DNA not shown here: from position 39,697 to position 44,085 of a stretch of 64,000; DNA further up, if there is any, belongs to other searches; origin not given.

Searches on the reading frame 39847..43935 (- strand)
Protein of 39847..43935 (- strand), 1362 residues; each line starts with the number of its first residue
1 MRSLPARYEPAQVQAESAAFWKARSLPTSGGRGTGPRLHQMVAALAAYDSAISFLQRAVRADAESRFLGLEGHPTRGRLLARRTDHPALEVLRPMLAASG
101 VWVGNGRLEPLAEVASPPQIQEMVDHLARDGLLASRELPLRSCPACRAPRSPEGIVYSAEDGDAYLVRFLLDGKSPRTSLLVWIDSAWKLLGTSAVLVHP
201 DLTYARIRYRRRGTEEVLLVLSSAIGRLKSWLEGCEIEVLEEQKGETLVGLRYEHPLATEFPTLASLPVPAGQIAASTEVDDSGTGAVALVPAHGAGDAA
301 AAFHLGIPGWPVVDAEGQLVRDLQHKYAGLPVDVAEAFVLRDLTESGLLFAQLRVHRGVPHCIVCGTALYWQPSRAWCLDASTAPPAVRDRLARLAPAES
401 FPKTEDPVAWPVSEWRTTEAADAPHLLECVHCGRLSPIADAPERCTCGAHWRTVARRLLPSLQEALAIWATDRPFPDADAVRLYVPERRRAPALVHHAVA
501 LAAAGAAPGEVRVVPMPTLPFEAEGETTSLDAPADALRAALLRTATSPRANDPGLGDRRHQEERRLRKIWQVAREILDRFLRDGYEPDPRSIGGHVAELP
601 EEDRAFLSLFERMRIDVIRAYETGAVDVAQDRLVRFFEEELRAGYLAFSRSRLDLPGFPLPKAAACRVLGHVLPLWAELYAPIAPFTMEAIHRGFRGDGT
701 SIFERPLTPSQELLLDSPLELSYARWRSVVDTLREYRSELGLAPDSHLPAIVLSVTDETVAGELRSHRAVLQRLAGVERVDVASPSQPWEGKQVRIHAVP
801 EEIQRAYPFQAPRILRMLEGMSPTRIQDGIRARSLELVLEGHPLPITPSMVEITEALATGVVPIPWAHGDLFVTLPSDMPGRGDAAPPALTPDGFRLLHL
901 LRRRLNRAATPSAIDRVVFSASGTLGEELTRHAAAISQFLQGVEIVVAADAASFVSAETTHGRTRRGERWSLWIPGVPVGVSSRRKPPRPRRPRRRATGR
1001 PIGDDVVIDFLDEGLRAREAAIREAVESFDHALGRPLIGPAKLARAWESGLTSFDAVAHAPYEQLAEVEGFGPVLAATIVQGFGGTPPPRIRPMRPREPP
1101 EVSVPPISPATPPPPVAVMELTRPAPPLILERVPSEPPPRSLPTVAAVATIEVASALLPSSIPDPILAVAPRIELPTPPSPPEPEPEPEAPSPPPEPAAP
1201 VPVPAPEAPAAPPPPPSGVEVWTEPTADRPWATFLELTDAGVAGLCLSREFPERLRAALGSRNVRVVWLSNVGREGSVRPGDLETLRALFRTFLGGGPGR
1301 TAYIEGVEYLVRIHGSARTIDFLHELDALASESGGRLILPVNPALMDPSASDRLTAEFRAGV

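Call 56: search_protein_families(library=pfam, proteins=[window:39847-43935:-], max_evalue=0.001)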
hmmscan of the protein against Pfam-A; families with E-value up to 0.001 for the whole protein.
window:39847-43935:- (1362 aa): 4 families
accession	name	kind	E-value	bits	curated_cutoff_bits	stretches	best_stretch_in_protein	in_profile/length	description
PF05763.18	DUF835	-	7.2e-18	65.1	33.1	1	1234-1358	12-136/136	Protein of unknown function (DUF835)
PF08264.19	Anticodon_1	-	5.5e-14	52.7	25.1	1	603-749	1-145/148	Anticodon-binding domain of tRNA ligase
PF14520.12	HHH_5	-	0.00059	20.7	27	0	1037-1081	9-53/57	Helix-hairpin-helix domain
PF12826.13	HHH_2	-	0.00078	20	27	0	1032-1083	5-55/64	Helix-hairpin-helix motif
